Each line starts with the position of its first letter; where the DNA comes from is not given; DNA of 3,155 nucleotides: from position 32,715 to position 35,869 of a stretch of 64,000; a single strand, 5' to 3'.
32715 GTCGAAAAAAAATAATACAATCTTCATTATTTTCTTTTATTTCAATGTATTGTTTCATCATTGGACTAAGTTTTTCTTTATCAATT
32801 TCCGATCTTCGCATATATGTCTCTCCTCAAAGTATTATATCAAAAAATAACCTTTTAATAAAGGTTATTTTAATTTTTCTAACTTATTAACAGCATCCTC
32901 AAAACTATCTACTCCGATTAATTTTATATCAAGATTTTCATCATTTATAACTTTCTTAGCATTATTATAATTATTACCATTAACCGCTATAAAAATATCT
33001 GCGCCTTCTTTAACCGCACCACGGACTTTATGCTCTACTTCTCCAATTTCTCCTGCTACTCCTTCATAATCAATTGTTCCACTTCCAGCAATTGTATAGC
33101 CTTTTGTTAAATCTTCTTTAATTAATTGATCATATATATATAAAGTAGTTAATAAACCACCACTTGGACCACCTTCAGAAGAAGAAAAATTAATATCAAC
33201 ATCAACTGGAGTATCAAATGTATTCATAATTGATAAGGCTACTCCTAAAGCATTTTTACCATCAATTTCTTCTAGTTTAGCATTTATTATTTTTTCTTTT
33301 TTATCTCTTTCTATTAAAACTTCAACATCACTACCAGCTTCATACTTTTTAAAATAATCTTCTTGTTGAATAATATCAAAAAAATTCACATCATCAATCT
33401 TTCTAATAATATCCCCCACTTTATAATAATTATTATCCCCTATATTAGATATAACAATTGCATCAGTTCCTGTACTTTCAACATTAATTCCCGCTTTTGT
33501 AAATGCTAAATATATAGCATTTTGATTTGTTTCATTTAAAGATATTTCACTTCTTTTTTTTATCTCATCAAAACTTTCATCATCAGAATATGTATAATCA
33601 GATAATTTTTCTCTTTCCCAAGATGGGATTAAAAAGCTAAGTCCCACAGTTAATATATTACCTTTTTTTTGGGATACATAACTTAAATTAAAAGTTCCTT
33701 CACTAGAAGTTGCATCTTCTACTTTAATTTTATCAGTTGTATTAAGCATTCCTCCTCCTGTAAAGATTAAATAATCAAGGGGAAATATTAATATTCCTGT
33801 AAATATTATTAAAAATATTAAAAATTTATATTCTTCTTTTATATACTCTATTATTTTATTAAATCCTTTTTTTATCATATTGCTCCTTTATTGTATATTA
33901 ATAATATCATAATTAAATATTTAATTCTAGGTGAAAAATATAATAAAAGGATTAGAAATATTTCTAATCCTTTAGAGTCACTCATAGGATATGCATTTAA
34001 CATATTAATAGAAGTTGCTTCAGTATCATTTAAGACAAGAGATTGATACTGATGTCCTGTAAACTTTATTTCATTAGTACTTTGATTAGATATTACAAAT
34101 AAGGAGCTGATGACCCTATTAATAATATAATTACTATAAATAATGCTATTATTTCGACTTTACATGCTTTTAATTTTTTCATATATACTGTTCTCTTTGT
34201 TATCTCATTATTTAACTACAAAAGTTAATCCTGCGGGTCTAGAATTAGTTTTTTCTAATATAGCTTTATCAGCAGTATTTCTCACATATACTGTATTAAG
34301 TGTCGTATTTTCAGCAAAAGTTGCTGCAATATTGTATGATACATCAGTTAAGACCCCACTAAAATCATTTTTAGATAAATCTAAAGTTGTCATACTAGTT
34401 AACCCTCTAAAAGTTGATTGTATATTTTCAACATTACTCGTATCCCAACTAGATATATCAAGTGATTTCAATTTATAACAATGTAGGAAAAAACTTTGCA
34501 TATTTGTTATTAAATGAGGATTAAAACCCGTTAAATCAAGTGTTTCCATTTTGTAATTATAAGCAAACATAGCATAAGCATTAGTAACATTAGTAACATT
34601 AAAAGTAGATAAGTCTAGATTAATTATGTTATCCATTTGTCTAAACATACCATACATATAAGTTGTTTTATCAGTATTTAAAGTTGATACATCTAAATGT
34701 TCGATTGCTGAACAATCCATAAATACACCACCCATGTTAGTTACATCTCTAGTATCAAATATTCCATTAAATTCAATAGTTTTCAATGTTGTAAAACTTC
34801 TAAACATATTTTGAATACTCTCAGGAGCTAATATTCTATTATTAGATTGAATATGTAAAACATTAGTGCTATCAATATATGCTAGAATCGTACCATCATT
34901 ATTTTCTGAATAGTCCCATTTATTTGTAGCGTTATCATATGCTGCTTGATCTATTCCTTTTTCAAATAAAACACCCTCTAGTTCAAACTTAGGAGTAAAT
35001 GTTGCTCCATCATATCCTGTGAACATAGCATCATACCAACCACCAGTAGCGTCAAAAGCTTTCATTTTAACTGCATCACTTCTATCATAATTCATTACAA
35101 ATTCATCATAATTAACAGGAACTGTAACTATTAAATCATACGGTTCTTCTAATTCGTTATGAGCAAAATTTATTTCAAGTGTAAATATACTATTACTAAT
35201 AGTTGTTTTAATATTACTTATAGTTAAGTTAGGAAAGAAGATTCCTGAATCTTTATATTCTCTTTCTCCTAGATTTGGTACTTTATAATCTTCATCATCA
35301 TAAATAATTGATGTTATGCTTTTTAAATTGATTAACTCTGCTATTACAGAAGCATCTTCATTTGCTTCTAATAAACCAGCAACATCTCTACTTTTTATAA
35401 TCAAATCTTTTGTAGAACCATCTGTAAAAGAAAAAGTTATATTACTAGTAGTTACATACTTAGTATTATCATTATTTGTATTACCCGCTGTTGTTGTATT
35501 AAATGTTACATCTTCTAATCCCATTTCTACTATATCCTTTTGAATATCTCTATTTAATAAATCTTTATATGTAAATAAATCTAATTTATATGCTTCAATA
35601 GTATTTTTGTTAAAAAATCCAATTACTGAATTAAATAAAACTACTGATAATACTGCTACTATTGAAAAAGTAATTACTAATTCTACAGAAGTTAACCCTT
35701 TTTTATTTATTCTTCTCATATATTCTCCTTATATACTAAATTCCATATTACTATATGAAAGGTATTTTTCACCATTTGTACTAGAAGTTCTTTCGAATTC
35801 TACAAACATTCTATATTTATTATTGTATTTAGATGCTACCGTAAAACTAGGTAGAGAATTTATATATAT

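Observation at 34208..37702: Modular type IV pilin fused to a DUF285/BspA-like repeat domain, with a second pilin and a divergent orphan assembly ATPase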

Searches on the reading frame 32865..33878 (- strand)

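Call 8: search_protein_families(library=pfam, proteins=[window:32865-33878:-], max_evalue=10)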
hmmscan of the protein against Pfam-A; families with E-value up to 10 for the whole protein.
window:32865-33878:- (337 aa): 2 families
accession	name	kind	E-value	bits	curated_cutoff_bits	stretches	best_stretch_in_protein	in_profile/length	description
PF13180.12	PDZ_2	-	0.00031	21.4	27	1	149-202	22-80/80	PDZ domain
PF17820.7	PDZ_6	-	0.088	13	27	1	153-191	17-54/54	PDZ domain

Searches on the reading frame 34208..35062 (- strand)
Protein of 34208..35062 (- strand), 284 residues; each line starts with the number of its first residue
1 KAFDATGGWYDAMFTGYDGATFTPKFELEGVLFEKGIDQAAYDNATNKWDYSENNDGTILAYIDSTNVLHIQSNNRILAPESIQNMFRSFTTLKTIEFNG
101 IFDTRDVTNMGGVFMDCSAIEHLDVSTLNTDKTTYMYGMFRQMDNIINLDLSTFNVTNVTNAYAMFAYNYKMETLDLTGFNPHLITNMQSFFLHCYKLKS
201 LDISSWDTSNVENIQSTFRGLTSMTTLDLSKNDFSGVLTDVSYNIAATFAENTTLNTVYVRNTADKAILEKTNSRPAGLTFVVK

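Call 75: search_solved_structures(query=window:34208-35062:-, max_evalue=1)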
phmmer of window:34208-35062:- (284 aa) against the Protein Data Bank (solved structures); distinct sequences matched with E-value up to 1: 30.
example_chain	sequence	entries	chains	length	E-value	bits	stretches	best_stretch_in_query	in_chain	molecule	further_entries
4lsa_A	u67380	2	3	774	1.3e-05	28.1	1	174-249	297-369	Protein BRASSINOSTEROID INSENSITIVE 1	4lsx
4m7e_A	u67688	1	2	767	1.5e-05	27.9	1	174-249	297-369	Protein BRASSINOSTEROID INSENSITIVE 1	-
3rgx_A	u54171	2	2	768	1.5e-05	27.8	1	174-249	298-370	Protein BRASSINOSTEROID INSENSITIVE 1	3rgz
3riz_A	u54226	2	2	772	1.6e-05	27.8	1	174-249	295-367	Protein BRASSINOSTEROID INSENSITIVE 1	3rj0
9s87_A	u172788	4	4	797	1.8e-05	27.6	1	174-249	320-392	Protein BRASSINOSTEROID INSENSITIVE 1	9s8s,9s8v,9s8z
6fif_A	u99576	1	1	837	2.4e-05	27.2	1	174-248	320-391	Protein BRASSINOSTEROID INSENSITIVE 1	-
5gr8_A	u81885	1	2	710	0.0001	25.1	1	197-241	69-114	Leucine-rich repeat receptor-like protein kinase PEPR1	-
4z5w_A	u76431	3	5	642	0.00011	25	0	198-240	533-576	Phytosulfokine receptor 1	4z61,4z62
4r6f_A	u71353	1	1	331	0.00019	24.3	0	184-235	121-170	Leucine rich repeat DLRR_I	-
4u7l_A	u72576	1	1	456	0.0003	23.6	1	197-245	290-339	Leucine-rich repeats and immunoglobulin-like domains protein 1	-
4pq8_A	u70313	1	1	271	0.00072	22.3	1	104-235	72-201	DESIGNED PROTEIN OR465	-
4z63_A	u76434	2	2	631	0.00081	22.2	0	196-238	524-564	Phytosulfokine receptor 1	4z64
4r6g_A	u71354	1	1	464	0.0015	21.3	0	165-235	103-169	leucine rich repeats DLRR_K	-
4r5d_A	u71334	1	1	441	0.0022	20.7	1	129-255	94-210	Leucine rich repeat protein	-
4r6j_A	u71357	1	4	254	0.0075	19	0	164-235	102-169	Lucine rich repeats DLRR_H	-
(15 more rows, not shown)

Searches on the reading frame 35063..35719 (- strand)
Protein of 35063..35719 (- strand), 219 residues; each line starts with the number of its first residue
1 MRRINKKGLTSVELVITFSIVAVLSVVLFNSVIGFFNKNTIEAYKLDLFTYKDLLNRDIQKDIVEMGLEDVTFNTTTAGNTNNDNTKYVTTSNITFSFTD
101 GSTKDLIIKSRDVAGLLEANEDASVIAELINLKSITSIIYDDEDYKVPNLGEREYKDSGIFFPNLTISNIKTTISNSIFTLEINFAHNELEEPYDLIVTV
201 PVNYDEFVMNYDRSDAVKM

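Call 24: find_homologous_proteins(query=window:35063-35719:-, max_evalue=1)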
Query seq(219 aa): 298 candidates shared short words with the query, none scored E <= 1.
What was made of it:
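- Tried and rejected: Word-indexed homology search with residues 1-219 alone: no hit at E<=1 (call 24).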

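Call 42: find_homologous_proteins(query=A5, max_evalue=0.01)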
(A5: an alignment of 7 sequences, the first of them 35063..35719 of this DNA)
Query A5 (7 sequences) (219 aa, profile of the alignment): 14 proteins with E <= 0.01 among 3375 candidates.
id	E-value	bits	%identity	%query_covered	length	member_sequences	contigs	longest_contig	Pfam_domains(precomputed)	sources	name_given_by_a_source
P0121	7.3e-59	216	30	27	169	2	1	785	-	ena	-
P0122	1.9e-50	189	46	11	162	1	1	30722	-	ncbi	-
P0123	2.0e-47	179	38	26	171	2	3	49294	-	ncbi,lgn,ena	-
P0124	3.8e-43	165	27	31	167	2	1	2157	-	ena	-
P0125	1.0e-42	164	29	34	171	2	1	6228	-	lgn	-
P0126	1.3e-41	160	26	50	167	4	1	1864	-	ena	-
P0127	3.0e-41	159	24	50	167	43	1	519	-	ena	-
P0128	8.5e-41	158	29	29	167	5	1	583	-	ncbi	-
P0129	3.6e-38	149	28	47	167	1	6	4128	-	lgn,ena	-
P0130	1.4e-36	144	28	32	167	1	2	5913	-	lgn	-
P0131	5.5e-34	135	44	16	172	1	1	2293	-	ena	-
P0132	2.5e-32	130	28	32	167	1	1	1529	-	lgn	-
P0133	2.6e-15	74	31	26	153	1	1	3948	PF00005.34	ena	-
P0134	5.6e-14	70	39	13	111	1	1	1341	-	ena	-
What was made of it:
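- Tried and rejected: A profile that included relatives then found 14 stand-alone pilins (call 42).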

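Call 46: search_solved_structures(query=A6, max_evalue=10)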
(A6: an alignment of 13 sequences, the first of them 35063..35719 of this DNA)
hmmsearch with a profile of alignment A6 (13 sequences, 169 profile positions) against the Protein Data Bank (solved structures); distinct sequences matched with E-value up to 10: 8.
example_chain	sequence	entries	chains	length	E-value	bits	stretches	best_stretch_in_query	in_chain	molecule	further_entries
9egp_A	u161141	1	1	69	0.1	15.7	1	1-48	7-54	Geopilin domain 1 protein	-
8pfb_G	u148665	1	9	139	0.4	13.8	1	5-44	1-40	Type IV pilin PilE1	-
4uf1_A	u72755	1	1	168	0.7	13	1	53-134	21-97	Antiapoptotic membrane protein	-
2uzt_A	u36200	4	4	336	0.71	13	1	28-91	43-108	CAMP-DEPENDENT PROTEIN KINASE, ALPHA-CATALYTIC SUBUNIT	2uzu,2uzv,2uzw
1xh9_A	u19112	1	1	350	0.73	12.9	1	28-91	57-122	cAMP-dependent protein kinase, alpha-catalytic subunit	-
1smh_A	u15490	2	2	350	0.73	12.9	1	28-91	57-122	cAMP-Dependent Protein Kinase, alpha-catalytic subunit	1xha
6jli_A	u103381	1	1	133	1.1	12.3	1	33-97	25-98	Secretory phospholipase A2 receptor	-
4uf2_A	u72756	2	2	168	1.5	11.9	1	53-134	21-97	Antiapoptotic membrane protein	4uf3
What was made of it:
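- On Type IV pilin (class III signal peptide): A PDB profile search puts pilins on top but not significantly (E 0.1-0.4, call 46).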

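Call 52: predict_structure(alignment_id=A6)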
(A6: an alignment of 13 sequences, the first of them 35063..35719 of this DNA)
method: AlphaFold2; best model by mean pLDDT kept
length: 219 residues; sequences in the alignment: 13
mean_pLDDT: 69.3   pTM: 0.61
mean pLDDT of the five models: 69.3, 67.7, 67.4, 67.3, 63.0
residues with pLDDT >= 90: 8; 70-90: 103; 50-70: 85; < 50: 23
segments of 3 or more residues with pLDDT < 50: 81-83, 151-158, 213-219
pLDDT, mean of each block of 10 residues (from residue 1): 60 83 85 65 72 83 86 75 55 87 88 62 61 73 73 46 55 65 68 70 70 39
secondary structure, 60 per line:
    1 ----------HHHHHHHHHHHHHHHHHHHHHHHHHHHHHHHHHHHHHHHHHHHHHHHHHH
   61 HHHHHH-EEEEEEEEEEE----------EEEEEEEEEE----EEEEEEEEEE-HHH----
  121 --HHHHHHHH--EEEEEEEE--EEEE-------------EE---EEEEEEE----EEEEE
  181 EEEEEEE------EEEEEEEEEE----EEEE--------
elements in order: H11-66 E68-78 E89-98 E103-112 H123-130 E133-140 E143-146 E165-171 E176-187 E194-203 E208-211
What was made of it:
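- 35102..35719 (-): Pilin module, residues 1-~206. AlphaFold2 gives helix 11-66 followed by beta strands, pLDDT 69 (call 52).
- On Type IV pilin (class III signal peptide): AlphaFold2 on residues 1-219 with 13 sequences gives helix 11-66 and then 9-10 strands, at pLDDT 69 (call 52).
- AlphaFold2 gives a 56-residue N-terminal helix followed by beta strands (call 52).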

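Call 55: fold_search(model_id=the predicted structure, library=pdb)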
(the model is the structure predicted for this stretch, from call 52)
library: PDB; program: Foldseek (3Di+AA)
matches with E <= 10: 682; with E <= 0.001: 0
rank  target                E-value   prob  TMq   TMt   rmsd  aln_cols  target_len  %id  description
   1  8rzz_A                1.2e-01  0.16  0.19  0.18  17.5       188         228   11  Crystal structure of Renilla luciferase RLuc8-GFP BRET complex at pH 9.0 (space group P32) (released 2025-09-03)
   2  2rh7_B                2.3e-01  0.13  0.19  0.19  12.9       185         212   10  Crystal Structures of the Luciferase and Green Fluorescent Protein from Renilla Reniformis (released 2007-10-23)
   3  3ub1_D                2.3e-01  0.08  0.13  0.11  19.4       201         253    9  Ntf2 like protein involved in plasmid conjugation (released 2012-02-08)
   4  2l2b_MODEL_1_A        3.0e-01  0.12  0.18  0.22  15.2       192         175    8  Structure of StnII-Y111N, a mutant of the sea anemone actinoporin Sticholysin II (released 2011-06-29)
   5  4hvf_D                3.3e-01  0.12  0.18  0.18  18.0       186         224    6  Crystal structure of green fluorescent protein lanGFP(Branchiostoma Lanceolatum) (released 2013-09-18)
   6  8s0g_I                3.5e-01  0.12  0.19  0.18  13.0       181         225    9  Crystal structure of Renilla reniformis luciferase-GFP BRET complex (released 2025-09-03)
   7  5ltp_C                3.7e-01  0.12  0.19  0.18  17.9       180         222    6  Structure of the Yellow-Green Fluorescent Protein mNeonGreen from Branchiostoma lanceolatum at the acidic pH 4.5 (released 2016-12-21)
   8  5ltq_O                3.7e-01  0.09  0.19  0.19  15.7       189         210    8  Structure of the Yellow Fluorescent Protein lanYFP from Branchiostoma lanceolatum at pH 7.5 (released 2016-12-07)
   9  6m9y_B                4.2e-01  0.10  0.15  0.19  14.1       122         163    9  X-ray Structure of Branchiostoma floridae fluorescent protein lanFP6A (released 2019-03-13)
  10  3ako_C                4.4e-01  0.11  0.16  0.23  19.0       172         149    6  Crystal Structure of the Reassembled Venus (released 2011-08-03)
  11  5h87_A                4.6e-01  0.08  0.19  0.19  15.0       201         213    7  Crystal structure of mRojoA mutant - P63H - W143S (released 2016-01-27)
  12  3ub1_B                4.6e-01  0.08  0.13  0.11  19.2       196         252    8  Ntf2 like protein involved in plasmid conjugation (released 2012-02-08)
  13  5ltq_A                5.5e-01  0.10  0.17  0.18  17.6       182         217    6  Structure of the Yellow Fluorescent Protein lanYFP from Branchiostoma lanceolatum at pH 7.5 (released 2016-12-07)
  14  9hac_A                5.8e-01  0.21  0.19  0.30   9.6       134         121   10  De novo designed BBF-14 beta barrel with computationally designed BBF-14_b4 binder (released 2024-12-18)
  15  5ltq_D                5.8e-01  0.08  0.16  0.16  18.5       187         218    6  Structure of the Yellow Fluorescent Protein lanYFP from Branchiostoma lanceolatum at pH 7.5 (released 2016-12-07)
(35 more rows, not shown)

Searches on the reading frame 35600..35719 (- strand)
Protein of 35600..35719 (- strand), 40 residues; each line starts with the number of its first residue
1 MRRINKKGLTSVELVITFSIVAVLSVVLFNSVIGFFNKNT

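Call 8: search_protein_families(library=pfam, proteins=[window:35600-35719:-], max_evalue=10)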
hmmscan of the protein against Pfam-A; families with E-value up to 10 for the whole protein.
seq(40 aa): 1 family
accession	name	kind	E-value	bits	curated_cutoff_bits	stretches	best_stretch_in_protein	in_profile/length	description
PF07963.17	N_methyl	-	0.017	15.1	21.2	1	5-29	3-27/27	Prokaryotic N-terminal methylation motif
